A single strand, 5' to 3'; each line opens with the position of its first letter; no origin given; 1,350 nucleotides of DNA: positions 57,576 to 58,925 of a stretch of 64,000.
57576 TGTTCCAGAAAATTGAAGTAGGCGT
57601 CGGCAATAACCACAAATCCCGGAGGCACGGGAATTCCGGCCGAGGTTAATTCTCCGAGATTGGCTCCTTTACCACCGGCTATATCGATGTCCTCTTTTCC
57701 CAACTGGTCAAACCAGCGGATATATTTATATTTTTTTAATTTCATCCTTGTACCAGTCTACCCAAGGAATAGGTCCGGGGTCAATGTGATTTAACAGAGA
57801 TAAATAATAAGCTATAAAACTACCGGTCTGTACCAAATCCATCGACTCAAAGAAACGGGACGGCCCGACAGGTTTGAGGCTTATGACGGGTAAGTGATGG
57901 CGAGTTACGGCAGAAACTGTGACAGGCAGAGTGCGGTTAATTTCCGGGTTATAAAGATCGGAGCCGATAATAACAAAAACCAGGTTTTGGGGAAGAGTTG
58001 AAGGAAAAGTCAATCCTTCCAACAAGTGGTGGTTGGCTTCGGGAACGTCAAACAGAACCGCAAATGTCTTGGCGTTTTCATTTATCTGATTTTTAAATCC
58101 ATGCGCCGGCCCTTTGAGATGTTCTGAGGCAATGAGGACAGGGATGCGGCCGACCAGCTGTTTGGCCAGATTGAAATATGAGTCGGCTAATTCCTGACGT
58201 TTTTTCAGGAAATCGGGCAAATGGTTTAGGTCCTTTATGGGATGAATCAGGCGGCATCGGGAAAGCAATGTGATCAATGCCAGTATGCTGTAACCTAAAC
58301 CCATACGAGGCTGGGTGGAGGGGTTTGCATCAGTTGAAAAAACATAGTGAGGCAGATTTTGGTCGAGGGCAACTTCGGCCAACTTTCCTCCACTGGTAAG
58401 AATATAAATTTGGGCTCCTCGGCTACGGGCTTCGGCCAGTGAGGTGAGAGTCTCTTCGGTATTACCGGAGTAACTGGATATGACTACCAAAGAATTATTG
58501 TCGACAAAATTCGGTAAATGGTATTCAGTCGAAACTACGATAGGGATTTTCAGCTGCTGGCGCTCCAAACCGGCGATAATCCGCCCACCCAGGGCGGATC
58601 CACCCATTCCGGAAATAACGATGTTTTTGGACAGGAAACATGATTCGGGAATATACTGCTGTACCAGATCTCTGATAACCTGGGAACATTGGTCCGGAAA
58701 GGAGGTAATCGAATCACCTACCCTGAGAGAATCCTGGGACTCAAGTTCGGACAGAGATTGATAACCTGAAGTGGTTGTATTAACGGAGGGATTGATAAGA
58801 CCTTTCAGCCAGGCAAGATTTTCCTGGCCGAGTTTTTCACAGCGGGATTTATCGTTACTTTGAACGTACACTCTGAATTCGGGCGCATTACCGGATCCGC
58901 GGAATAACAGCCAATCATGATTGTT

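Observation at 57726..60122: Single ORF fusing a phosphohexomutase (PMM/PGM) with an archaeal-type bifunctional PGI/PMI isomerase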

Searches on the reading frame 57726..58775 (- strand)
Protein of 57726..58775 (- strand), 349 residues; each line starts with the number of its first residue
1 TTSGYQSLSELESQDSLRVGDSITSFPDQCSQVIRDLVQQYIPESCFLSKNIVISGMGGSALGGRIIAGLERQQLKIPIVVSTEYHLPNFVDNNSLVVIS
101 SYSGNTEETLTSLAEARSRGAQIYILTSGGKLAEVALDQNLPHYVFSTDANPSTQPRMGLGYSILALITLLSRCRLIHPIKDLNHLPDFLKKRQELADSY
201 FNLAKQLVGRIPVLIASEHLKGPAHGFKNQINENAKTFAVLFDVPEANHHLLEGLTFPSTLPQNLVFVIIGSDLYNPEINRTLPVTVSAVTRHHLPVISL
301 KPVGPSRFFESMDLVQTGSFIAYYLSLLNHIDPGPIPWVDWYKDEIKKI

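Call 14: search_solved_structures(query=window:57726-58775:-, max_evalue=1, show_alignments=2)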
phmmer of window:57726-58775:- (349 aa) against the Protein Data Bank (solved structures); distinct sequences matched with E-value up to 1: 13.
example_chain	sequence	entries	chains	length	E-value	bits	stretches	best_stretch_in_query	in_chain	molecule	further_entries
1tzb_A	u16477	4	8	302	5.2e-13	52.1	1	51-255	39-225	glucose-6-phosphate isomerase, conjectural | glucose-6-phosphate isomerase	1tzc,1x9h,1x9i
3fkj_A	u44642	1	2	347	0.00085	21.8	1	54-123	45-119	Putative phosphosugar isomerases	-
7en6_A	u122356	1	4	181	0.018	17.4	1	44-134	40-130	HTH-type transcriptional regulator MurR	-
3eua_A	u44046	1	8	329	0.02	17.3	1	88-165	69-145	PUTATIVE FRUCTOSE-AMINOACID-6-PHOSPHATE DEGLYCASE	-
7en5_A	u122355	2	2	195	0.021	17.2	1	44-135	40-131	HTH-type transcriptional regulator MurR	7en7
9otr_A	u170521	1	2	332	0.16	14.4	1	86-127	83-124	SIS domain protein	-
9otj_A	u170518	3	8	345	0.17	14.3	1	86-127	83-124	SIS domain protein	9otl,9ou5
9ou6_A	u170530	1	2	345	0.18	14.2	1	86-127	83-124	SIS domain protein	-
9otu_A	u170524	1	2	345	0.18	14.2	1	86-127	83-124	SIS domain protein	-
2i22_A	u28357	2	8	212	0.22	13.9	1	100-147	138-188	Phosphoheptose isomerase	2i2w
8tx9_A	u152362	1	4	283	0.33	13.3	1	21-130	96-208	MurR/RpiR family transcriptional regulator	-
5yln_A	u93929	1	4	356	0.49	12.7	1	59-103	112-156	Alcohol dehydrogenase, zinc-containing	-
9lj9_B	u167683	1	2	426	0.76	12.1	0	44-129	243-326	3-hexulose-6-phosphate synthase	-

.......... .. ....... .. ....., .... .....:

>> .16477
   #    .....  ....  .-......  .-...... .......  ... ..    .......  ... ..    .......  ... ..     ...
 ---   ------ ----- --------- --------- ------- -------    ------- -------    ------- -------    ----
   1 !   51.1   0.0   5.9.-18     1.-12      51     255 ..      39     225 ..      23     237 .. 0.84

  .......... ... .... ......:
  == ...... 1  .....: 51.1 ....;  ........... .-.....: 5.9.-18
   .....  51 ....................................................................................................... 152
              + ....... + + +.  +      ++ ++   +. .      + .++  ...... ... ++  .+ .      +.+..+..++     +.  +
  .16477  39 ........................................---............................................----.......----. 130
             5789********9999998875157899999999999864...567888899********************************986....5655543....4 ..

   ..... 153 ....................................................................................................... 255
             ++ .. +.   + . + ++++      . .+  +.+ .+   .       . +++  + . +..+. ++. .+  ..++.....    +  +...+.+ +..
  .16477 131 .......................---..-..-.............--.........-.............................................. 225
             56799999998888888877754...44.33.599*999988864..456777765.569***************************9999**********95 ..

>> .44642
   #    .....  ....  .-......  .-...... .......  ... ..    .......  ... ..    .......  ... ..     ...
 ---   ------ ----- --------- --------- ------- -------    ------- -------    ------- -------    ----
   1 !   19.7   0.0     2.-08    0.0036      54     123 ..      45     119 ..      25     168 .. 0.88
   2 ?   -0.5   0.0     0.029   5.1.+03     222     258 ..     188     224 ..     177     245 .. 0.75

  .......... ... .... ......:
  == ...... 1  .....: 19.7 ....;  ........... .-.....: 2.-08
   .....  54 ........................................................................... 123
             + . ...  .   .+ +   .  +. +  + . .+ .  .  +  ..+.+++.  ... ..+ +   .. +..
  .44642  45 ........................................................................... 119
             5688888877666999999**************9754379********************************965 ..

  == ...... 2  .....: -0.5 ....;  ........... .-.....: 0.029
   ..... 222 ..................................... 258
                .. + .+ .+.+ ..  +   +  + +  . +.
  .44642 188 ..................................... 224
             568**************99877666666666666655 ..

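Call 19: find_homologous_proteins(query=window:57726-58775:-, max_evalue=0.00001)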
Query window:57726-58775:- (349 aa): 7953 proteins with E <= 0.00001 among 8000 candidates; the best 120 are listed.
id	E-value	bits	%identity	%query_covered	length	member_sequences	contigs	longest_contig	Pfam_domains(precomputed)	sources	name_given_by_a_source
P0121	1.2e-145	503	65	97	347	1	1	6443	PF01380.28,PF10432.15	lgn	-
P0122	4.4e-144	498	62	96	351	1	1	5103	PF01380.28,PF10432.15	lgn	-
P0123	2.9e-142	492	65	96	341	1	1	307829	PF01380.28,PF10432.15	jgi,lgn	-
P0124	2.3e-139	482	64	96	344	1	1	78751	PF01380.28,PF10432.15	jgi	jgi:glucose/mannose-6-phosphate isomerase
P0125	1.4e-138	480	63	95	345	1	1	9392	PF01380.28,PF10432.15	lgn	-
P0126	3.7e-138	478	60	98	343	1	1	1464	PF01380.28,PF10432.15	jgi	-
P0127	5.9e-136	471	59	96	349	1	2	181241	PF01380.28,PF10432.15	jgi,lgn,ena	jgi:glucose/mannose-6-phosphate isomerase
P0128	2.6e-135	469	60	100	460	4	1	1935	PF01380.28,PF10432.15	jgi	jgi:glucose/mannose-6-phosphate isomerase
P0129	4.5e-135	468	62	95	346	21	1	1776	PF01380.28,PF10432.15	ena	-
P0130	4.0e-134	465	61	96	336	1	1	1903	PF01380.28,PF10432.15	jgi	jgi:glucose/mannose-6-phosphate isomerase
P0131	1.0e-133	464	61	95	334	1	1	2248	PF01380.28,PF10432.15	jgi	jgi:glucose/mannose-6-phosphate isomerase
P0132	2.0e-133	463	60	95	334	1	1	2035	PF01380.28,PF10432.15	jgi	-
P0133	2.1e-133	463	60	96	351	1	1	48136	PF10432.15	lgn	-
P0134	2.8e-133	462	61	96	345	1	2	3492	PF01380.28,PF10432.15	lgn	-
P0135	9.6e-133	461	59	95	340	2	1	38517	PF01380.28,PF10432.15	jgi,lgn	jgi:glucose/mannose-6-phosphate isomerase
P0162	4.3e-121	422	56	95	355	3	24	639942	PF01380.28,PF10432.15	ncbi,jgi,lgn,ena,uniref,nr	ncbi:hypothetical protein A2634_04180 [Candidatus Amesbacteria bacterium RIFCSPHIGHO2_01_FULL_48_32]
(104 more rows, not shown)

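Call 20: find_encoding_contigs(protein=P0123, flank=6000, max_places=1)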
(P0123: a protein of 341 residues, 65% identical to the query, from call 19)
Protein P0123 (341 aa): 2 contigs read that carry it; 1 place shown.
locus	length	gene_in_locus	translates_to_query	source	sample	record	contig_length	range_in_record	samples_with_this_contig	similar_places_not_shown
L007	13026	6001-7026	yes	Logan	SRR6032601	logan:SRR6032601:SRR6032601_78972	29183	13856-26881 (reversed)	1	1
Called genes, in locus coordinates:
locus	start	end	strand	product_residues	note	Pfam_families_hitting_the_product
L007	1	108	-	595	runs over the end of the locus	PF09972:DUF2207, PF20990:DUF2207_C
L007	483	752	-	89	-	-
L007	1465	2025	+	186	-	-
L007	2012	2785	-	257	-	PF09992:NAGPA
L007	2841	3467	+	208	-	PF02075:RuvC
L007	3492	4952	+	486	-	PF02643:DUF192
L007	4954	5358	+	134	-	PF18894:PhageMetallopep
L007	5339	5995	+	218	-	-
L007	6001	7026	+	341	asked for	PF01380:SIS (weak), PF10432:bact-PGI_C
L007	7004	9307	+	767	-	PF01326:PPDK_N, PF00391:PEP-utilizers, PF02896:PEP-utilizers_C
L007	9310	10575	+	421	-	PF03952:Enolase_N, PF00113:Enolase_C, PF13378:MR_MLE_C (weak)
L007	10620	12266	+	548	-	PF01676:Metalloenzyme, PF06415:iPGM_N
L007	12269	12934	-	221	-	PF00590:TP_methylase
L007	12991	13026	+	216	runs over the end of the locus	PF09335:VTT_dom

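Call 21: find_encoding_contigs(protein=P0162, flank=6000, max_places=1)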
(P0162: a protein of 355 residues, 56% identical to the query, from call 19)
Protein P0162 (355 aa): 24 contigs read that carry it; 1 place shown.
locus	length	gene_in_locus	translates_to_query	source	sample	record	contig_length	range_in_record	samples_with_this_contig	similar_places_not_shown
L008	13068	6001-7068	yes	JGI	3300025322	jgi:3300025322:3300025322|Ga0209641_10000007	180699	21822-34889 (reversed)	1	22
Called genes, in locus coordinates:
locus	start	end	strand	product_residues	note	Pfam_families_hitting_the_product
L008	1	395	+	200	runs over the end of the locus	PF00665:rve, PF13683:rve_3, PF13333:rve_2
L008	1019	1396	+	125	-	PF00903:Glyoxalase, PF12681:Glyoxalase_2 (weak), PF18029:Glyoxalase_6 (weak)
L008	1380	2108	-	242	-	PF09992:NAGPA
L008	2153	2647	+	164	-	PF02075:RuvC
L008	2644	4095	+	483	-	PF02643:DUF192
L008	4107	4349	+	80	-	-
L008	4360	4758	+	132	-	PF18894:PhageMetallopep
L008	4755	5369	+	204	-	-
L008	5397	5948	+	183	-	-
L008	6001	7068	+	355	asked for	PF01380:SIS, PF10432:bact-PGI_C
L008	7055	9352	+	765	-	PF01326:PPDK_N, PF00391:PEP-utilizers, PF02896:PEP-utilizers_C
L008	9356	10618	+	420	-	PF03952:Enolase_N, PF00113:Enolase_C, PF13378:MR_MLE_C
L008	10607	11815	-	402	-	PF03952:Enolase_N, PF00113:Enolase_C, PF13378:MR_MLE_C (weak)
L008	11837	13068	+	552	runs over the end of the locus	PF01676:Metalloenzyme, PF06415:iPGM_N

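Call 22: find_encoding_contigs(protein=P0127, flank=6000, max_places=1)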
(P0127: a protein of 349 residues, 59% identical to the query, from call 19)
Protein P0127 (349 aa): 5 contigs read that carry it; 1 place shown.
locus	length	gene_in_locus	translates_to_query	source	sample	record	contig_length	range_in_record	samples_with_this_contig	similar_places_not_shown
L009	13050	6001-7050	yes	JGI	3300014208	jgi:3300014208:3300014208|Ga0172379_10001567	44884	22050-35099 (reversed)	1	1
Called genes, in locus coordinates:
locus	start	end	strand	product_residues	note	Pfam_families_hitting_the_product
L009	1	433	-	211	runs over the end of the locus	-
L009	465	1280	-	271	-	-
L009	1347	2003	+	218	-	-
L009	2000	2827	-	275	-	PF09992:NAGPA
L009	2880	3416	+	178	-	PF02075:RuvC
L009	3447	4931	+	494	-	PF02643:DUF192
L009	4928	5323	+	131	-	PF18894:PhageMetallopep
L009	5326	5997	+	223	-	-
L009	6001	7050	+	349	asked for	PF01380:SIS (weak), PF10432:bact-PGI_C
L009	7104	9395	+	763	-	PF01326:PPDK_N, PF00391:PEP-utilizers, PF02896:PEP-utilizers_C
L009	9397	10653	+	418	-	PF03952:Enolase_N, PF00113:Enolase_C, PF13378:MR_MLE_C (weak)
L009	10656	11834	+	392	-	PF01676:Metalloenzyme, PF06415:iPGM_N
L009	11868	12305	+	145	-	PF01676:Metalloenzyme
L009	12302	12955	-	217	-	PF00590:TP_methylase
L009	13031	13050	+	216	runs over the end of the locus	PF09335:VTT_dom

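Call 45: search_solved_structures(query=A2, max_evalue=0.001, show_alignments=1)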
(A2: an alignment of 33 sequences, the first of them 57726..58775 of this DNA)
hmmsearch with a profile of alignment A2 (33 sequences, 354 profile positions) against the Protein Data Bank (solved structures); distinct sequences matched with E-value up to 0.001: 13.
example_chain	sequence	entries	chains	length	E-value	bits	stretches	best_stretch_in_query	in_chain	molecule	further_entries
1tzb_A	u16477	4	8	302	2.2e-24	89.1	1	49-352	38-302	glucose-6-phosphate isomerase, conjectural | glucose-6-phosphate isomerase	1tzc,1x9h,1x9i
7en6_A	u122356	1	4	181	2.1e-06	30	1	39-127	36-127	HTH-type transcriptional regulator MurR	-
7en5_A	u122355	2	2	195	2.5e-06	29.7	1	39-127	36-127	HTH-type transcriptional regulator MurR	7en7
3fkj_A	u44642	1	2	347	4.5e-06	28.9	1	46-230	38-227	Putative phosphosugar isomerases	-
3eua_A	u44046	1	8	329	6.8e-06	28.3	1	72-218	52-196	PUTATIVE FRUCTOSE-AMINOACID-6-PHOSPHATE DEGLYCASE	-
8tx9_A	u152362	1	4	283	6.8e-06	28.3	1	15-128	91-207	MurR/RpiR family transcriptional regulator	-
8v4v_B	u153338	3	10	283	1.5e-05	27.2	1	15-129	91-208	Phosphosugar-binding transcriptional regulator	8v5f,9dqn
8txl_A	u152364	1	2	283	2.9e-05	26.2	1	15-129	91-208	Phosphosugar-binding transcriptional regulator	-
3odp_A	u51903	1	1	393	6.8e-05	25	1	49-303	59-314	putative tagatose-6-phosphate ketose/aldose isomerase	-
2a3n_A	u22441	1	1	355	0.00034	22.7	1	41-128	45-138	putative glucosamine-fructose-6-phosphate aminotransferase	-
8glr_A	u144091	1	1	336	0.00042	22.4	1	48-128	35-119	SIS domain-containing protein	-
3g68_A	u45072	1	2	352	0.00045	22.3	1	34-215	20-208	Putative phosphosugar isomerase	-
1jeo_A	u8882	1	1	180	0.00091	21.3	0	44-134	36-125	HYPOTHETICAL PROTEIN MJ1247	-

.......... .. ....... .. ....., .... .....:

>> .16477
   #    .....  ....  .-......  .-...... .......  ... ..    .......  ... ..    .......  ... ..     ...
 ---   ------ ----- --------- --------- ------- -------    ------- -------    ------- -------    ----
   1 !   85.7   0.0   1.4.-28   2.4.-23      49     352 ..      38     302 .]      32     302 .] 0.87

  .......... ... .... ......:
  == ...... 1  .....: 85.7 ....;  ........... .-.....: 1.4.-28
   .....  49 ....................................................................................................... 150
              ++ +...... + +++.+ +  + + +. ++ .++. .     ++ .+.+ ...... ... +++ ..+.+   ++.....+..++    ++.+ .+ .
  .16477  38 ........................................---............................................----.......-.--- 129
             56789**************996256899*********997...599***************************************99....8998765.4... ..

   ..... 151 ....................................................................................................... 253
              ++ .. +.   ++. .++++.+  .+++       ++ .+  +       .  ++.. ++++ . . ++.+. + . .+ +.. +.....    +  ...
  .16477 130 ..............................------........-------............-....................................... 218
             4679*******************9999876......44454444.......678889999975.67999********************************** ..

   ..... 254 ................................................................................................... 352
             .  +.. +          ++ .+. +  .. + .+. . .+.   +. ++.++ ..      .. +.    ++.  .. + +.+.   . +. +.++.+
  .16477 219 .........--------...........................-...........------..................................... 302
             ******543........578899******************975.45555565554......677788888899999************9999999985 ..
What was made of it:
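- Closest known: Bifunctional PGI/PMI family. Same: Arg135, His219 and Lys298 equivalents are conserved (calls 14, 45).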
